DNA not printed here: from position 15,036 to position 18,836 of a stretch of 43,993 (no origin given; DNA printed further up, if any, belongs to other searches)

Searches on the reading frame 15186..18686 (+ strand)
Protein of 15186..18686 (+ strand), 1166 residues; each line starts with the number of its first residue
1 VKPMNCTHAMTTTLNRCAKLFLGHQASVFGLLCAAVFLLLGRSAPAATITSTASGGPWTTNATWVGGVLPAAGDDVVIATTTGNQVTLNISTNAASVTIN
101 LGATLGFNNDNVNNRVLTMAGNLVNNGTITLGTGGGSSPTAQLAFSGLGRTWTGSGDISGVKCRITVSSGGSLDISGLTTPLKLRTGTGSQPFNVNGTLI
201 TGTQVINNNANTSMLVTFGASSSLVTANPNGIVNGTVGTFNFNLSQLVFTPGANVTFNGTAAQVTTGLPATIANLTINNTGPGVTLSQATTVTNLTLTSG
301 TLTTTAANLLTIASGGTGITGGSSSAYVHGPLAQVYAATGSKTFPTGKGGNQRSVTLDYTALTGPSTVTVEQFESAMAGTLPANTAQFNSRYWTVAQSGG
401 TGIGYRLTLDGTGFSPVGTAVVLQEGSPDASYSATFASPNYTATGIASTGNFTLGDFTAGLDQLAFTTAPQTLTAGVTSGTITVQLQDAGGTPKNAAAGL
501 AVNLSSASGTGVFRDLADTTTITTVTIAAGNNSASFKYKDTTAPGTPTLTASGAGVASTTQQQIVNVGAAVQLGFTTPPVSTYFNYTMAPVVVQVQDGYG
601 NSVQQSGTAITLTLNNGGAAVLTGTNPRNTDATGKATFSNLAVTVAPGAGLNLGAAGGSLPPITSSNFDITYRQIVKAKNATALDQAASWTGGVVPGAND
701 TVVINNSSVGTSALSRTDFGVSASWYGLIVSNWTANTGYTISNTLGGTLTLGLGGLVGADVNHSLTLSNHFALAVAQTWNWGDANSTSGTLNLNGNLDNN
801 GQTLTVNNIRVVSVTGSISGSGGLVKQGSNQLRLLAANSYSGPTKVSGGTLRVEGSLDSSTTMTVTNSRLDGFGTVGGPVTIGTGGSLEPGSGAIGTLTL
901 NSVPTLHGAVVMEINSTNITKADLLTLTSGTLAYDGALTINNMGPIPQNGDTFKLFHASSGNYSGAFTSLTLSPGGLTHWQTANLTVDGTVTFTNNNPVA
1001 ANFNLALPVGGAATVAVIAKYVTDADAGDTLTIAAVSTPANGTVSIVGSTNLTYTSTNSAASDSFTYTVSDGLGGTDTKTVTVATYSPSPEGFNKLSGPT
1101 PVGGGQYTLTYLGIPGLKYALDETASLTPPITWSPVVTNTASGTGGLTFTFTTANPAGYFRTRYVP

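Call 97: search_protein_families(library=pfam, proteins=[window:15186-18686:+], max_evalue=0.00001)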
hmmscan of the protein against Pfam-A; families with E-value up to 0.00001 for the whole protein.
window:15186-18686:+ (1166 aa): 5 families
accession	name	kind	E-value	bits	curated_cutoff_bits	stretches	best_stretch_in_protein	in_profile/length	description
PF17963.7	Big_9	-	1.1e-14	55.5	23.6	1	995-1083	1-88/89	Bacterial Ig domain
PF12951.13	PATR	-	3.8e-08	33.7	27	1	824-853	1-30/30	Passenger-associated-transport-repeat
PF17892.7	Cadherin_5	-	4.9e-07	29.9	26.5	1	995-1083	2-95/98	Cadherin-like domain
PF10162.14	G8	-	3.4e-06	27.4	22.9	0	63-178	1-114/124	G8 domain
PF17803.7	Cadherin_4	-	4.1e-06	27.7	25.1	1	986-1054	2-71/71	Bacterial cadherin-like domain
